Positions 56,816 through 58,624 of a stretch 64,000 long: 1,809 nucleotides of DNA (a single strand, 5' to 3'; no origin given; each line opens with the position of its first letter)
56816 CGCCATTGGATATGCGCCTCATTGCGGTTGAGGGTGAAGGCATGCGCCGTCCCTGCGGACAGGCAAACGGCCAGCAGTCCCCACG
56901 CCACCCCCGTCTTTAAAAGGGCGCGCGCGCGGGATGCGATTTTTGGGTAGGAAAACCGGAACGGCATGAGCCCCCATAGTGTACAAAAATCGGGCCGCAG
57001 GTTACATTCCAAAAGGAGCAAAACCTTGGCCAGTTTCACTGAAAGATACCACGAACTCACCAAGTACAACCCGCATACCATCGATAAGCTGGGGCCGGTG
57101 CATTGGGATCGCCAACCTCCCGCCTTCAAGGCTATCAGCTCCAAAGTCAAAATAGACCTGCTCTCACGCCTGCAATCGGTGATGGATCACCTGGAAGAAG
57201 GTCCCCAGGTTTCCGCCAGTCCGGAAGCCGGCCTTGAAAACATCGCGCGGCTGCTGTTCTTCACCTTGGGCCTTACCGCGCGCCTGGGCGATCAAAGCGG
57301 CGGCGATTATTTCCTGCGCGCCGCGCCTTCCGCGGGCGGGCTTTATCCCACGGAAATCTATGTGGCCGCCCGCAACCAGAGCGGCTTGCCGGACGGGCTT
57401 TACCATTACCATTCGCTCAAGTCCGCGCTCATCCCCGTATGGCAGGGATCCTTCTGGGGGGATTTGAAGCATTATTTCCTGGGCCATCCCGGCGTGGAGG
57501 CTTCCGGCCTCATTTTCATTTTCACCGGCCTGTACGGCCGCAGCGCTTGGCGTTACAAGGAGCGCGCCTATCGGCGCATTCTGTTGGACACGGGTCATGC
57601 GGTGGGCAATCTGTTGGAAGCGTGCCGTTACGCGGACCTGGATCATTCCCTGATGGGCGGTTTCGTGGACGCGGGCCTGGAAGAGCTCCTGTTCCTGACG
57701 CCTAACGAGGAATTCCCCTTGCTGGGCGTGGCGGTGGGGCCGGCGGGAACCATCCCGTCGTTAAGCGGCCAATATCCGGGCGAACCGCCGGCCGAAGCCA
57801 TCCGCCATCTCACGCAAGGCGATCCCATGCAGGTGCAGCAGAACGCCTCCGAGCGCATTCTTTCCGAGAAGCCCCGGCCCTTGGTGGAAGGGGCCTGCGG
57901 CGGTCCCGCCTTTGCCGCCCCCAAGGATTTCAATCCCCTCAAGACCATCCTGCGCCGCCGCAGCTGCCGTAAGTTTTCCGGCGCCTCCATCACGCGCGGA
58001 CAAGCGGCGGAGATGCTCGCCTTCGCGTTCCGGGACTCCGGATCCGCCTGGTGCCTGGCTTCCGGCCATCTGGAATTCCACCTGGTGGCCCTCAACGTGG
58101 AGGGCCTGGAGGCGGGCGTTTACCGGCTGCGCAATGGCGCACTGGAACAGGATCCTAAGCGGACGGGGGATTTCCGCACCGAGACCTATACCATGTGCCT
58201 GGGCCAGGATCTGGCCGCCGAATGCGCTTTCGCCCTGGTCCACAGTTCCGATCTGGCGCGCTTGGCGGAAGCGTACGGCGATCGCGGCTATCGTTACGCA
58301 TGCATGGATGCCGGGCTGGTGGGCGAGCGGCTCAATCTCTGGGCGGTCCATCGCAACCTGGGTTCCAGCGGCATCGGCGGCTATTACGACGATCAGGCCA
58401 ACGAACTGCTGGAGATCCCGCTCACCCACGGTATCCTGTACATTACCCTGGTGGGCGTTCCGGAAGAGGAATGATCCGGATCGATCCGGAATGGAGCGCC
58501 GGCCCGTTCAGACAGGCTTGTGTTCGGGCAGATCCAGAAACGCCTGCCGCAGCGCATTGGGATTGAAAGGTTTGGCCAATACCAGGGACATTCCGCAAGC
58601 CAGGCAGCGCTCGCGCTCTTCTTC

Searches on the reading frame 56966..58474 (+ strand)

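Call 25: search_protein_families(library=pfam, proteins=[window:56966-58474:+], max_evalue=0.00001)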
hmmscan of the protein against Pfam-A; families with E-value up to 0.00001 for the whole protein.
window:56966-58474:+ (502 aa): 1 family
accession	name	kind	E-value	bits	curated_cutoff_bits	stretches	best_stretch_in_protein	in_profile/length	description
PF00881.29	Nitroreductase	-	2.3e-32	112.9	23.5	2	328-497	1-166/167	Nitroreductase family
